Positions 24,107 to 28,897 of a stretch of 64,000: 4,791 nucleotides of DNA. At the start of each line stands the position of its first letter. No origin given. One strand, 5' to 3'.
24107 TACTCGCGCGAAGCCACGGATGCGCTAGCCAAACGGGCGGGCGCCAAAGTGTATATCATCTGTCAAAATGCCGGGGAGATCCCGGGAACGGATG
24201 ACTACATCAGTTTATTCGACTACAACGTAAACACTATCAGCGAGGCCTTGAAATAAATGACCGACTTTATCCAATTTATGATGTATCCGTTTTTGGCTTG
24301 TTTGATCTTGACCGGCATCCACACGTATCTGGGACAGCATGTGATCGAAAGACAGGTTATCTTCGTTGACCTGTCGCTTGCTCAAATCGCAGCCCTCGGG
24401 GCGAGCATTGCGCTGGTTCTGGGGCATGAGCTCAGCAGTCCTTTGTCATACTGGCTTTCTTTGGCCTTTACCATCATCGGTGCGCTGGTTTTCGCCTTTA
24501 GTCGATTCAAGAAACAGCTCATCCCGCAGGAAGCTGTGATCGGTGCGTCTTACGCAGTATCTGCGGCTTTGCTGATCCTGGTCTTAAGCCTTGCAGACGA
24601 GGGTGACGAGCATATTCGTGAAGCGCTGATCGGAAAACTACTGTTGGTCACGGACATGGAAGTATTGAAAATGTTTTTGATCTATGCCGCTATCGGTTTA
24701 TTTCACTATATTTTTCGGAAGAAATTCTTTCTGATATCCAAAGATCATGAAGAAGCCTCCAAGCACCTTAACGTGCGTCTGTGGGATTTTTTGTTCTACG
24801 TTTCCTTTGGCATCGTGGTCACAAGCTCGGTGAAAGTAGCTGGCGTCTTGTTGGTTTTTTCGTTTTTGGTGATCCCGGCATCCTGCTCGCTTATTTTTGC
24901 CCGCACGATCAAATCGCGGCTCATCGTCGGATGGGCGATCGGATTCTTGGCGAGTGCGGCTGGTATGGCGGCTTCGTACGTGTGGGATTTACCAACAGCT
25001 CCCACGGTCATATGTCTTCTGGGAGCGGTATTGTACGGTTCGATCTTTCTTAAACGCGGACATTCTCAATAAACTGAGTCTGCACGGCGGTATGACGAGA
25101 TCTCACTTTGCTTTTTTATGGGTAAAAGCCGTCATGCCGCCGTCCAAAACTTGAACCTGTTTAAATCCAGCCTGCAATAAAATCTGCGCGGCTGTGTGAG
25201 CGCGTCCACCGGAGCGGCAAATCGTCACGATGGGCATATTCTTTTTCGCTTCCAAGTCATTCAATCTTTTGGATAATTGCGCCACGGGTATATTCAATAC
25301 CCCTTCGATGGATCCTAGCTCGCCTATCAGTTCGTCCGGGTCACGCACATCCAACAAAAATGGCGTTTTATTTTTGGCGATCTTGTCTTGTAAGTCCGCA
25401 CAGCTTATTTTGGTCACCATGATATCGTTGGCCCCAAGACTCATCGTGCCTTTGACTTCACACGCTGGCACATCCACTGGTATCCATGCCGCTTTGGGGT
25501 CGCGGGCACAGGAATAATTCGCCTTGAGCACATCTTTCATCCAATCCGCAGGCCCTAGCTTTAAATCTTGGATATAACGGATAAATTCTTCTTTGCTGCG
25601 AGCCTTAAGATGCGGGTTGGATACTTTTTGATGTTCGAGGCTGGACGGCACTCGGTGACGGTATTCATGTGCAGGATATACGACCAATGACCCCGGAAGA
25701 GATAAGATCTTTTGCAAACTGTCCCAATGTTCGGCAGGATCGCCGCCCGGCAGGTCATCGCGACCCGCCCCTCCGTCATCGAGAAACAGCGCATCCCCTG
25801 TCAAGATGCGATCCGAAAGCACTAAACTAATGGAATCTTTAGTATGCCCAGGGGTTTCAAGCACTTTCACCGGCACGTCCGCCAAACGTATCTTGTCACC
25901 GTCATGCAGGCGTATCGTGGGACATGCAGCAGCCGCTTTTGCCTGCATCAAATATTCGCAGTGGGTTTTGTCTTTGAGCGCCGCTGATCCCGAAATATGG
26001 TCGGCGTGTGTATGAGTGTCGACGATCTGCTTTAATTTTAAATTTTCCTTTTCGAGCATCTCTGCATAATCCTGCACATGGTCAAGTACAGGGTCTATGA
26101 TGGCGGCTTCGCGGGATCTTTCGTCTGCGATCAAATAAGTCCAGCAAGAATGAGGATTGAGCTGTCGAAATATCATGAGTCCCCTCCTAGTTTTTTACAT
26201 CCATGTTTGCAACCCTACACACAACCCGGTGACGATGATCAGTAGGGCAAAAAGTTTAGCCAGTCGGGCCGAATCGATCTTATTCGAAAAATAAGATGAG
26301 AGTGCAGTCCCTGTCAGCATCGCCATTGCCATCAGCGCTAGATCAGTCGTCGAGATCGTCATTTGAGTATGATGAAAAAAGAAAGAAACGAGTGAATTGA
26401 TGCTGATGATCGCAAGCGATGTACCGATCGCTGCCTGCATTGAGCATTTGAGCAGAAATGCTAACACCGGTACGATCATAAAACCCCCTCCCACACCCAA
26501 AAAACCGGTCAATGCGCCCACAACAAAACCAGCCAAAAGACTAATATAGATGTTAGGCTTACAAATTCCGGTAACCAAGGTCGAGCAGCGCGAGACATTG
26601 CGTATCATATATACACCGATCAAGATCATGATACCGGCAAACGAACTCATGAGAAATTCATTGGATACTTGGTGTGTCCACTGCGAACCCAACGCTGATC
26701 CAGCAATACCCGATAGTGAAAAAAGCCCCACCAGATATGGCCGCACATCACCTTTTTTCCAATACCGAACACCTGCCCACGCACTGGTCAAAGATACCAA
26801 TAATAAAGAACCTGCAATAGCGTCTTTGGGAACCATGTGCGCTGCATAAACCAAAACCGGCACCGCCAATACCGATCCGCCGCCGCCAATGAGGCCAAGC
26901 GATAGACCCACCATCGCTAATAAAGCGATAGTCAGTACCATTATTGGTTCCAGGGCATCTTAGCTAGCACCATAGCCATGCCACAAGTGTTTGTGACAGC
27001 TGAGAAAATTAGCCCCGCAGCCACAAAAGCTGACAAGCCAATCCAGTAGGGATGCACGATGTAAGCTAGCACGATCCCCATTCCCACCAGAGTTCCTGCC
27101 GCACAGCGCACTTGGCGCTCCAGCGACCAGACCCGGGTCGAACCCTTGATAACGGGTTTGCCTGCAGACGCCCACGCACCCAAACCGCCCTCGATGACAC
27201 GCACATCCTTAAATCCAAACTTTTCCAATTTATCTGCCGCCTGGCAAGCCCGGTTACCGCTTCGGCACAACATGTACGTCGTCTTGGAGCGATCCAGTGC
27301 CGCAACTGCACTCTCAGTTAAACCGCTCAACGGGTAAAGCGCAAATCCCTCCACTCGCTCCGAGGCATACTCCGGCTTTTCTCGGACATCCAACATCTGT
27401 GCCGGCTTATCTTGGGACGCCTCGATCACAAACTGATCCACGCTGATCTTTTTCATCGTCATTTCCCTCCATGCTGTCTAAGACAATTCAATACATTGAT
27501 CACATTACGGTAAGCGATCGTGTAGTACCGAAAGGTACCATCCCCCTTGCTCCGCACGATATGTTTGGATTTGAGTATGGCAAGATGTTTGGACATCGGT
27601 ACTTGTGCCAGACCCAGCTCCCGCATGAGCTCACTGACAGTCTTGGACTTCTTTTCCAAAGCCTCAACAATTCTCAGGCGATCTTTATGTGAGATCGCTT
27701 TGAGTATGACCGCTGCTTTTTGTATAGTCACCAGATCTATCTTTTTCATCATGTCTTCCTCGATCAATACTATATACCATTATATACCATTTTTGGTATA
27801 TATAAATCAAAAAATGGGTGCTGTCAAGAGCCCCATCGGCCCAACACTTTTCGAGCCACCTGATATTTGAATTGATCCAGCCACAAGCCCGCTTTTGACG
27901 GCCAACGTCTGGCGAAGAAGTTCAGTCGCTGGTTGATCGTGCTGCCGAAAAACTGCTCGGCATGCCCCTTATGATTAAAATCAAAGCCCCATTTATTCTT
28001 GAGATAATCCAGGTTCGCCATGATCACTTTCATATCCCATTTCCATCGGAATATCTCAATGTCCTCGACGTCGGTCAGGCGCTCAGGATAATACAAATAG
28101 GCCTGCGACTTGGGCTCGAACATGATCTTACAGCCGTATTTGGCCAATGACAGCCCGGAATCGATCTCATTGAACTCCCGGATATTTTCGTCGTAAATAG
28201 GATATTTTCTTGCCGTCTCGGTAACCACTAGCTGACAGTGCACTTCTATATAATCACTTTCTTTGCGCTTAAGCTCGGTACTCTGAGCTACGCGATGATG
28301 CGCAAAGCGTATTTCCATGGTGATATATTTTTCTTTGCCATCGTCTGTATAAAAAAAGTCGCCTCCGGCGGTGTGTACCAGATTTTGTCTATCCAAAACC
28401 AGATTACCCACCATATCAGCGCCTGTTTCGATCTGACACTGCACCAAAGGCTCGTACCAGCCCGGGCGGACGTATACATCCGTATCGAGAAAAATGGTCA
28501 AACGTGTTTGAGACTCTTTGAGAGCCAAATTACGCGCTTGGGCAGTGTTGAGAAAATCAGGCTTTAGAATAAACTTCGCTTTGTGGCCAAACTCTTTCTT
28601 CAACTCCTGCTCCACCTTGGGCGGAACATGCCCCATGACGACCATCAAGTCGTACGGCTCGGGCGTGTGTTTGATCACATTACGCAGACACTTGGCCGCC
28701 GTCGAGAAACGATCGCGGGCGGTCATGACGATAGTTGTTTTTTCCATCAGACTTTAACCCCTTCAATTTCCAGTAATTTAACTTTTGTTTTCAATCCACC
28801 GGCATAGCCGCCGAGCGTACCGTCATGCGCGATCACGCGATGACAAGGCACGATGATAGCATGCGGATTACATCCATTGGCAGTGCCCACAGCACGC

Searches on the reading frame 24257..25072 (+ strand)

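Call 47: search_protein_families(library=ncbifam, proteins=[window:24257-25072:+], max_evalue=0.00001)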
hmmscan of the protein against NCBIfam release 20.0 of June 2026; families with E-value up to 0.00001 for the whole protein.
window:24257-25072:+ (271 aa): 4 families
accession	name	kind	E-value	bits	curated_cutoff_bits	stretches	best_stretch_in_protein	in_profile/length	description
NF040871.1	AztB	equivalog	5.8e-19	68.8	280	1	5-253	9-252/254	zinc ABC transporter permease AztB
TIGR03770.1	anch_rpt_perm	equivalog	6e-18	65.5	296.8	1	18-264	27-268/270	anchored repeat-type ABC transporter permease subunit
NF040927.1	ABC_perm_SloB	subfamily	1.3e-12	48.1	460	1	6-261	10-258/271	metal ABC transporter permease subunit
NF007089.0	PRK09543.1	equivalog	2.5e-12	46.9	284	1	5-260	2-251/261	zinc ABC transporter permease subunit ZnuB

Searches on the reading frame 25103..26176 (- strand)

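Call 47: search_protein_families(library=ncbifam, proteins=[window:25103-26176:-], max_evalue=0.00001)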
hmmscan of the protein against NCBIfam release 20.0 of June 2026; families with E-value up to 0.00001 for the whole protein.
window:25103-26176:- (357 aa): 13 families
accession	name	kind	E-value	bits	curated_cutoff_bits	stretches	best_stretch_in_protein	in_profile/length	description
NF040641.1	bifunc_ST_SDO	equivalog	5.8e-35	121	625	2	90-227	262-406/423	bifunctional sulfur transferase/dioxygenase Blh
TIGR03413.1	GSH_gloB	equivalog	2e-33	115.8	200.8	1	13-192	12-186/248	hydroxyacylglutathione hydrolase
NF041804.1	MBL_fold_SolJ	exception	8.5e-21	74.2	350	1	13-204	20-212/224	solanimycin biosynthesis MBL-fold hydrolase SolJ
NF007597.0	PRK10241.1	equivalog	3.9e-15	55.8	421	1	14-173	15-168/251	hydroxyacylglutathione hydrolase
NF006444.0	PRK08762.1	equivalog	2.2e-14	52.9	449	1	253-354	13-110/387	molybdopterin-synthase adenylyltransferase MoeB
NF012229.1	bla_class_B_core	domain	1.5e-11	44.6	100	1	22-120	24-138/139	metallo-beta-lactamase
NF033105.1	bla_subclass_B3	equivalog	1.5e-10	40.8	240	0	48-84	62-98/257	subclass B3 metallo-beta-lactamase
NF001195.0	PRK00162.1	equivalog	1.7e-10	41.2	102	1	256-354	6-99/108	thiosulfate sulfurtransferase GlpE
NF005902.0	PRK07878.1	equivalog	1.8e-09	37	647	1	225-353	256-383/392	adenylyltransferase/sulfurtransferase MoeZ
NF001133.1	PRK00142.1-1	equivalog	7.3e-07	29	170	1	252-354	103-206/229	oxygen-dependent tRNA uridine(34) hydroxylase TrhO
NF007627.0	PRK10287.1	equivalog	7.5e-07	29.3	102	1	273-354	22-100/104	thiosulfate sulfurtransferase PspE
NF045521.1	rhoda_near_glyco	subfamily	7.5e-07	29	145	1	252-355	15-112/144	rhodanese homology domain-containing protein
NF005646.0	PRK07411.1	equivalog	1.9e-06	27.3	633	1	252-353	279-381/390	molybdopterin-synthase adenylyltransferase MoeB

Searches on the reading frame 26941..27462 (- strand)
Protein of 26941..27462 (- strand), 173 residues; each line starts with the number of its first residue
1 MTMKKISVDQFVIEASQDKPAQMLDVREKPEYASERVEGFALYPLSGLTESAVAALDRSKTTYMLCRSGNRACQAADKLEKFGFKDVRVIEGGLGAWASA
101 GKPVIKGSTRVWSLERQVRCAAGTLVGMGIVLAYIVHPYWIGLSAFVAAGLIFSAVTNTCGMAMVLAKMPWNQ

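Call 47: search_protein_families(library=ncbifam, proteins=[window:26941-27462:-], max_evalue=0.00001)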
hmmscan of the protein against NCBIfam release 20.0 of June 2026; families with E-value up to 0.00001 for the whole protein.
window:26941-27462:- (173 aa): 5 families
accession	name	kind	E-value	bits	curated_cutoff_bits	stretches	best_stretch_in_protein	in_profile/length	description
NF006444.0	PRK08762.1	equivalog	3.8e-15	55.4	449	1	3-107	14-117/387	molybdopterin-synthase adenylyltransferase MoeB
NF005902.0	PRK07878.1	equivalog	2.4e-11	43.2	647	1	15-100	298-384/392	adenylyltransferase/sulfurtransferase MoeZ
NF045521.1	rhoda_near_glyco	subfamily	3.4e-09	36.6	145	1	6-107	20-118/144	rhodanese homology domain-containing protein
NF001195.0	PRK00162.1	equivalog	1.4e-06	28.6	102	1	3-103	4-102/108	thiosulfate sulfurtransferase GlpE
NF033833.0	rhodan_ChrE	equivalog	4.3e-06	26.7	120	1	17-106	16-106/108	rhodanese family chromate resistance protein ChrE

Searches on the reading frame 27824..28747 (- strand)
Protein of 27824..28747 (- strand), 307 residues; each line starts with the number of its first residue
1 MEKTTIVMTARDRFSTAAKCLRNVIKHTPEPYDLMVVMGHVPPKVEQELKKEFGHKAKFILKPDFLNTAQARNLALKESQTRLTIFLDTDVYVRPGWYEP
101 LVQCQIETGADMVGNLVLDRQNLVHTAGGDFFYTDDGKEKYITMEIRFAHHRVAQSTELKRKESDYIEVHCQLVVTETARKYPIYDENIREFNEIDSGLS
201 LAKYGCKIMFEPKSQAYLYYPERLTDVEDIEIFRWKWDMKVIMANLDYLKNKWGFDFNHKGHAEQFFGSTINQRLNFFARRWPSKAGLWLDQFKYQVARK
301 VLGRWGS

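Call 47: search_protein_families(library=ncbifam, proteins=[window:27824-28747:-], max_evalue=0.00001)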
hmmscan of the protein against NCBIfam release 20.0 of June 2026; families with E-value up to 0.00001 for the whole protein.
window:27824-28747:- (307 aa): 3 families
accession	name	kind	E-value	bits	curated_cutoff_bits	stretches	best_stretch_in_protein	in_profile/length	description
TIGR03965.1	mycofact_glyco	equivalog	8.6e-10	38.1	280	1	3-119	75-193/467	mycofactocin biosynthesis glycosyltransferase MftF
NF041875.1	EPS_EpsD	equivalog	8.2e-07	28.7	370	0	6-97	3-96/325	exopolysaccharide biosynthesis glycosyltransferase EpsD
NF038299.1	EPS_HpsN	equivalog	9.5e-06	24.8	425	0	5-126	4-128/317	hormogonium polysaccharide biosynthesis glycosyltransferase HpsN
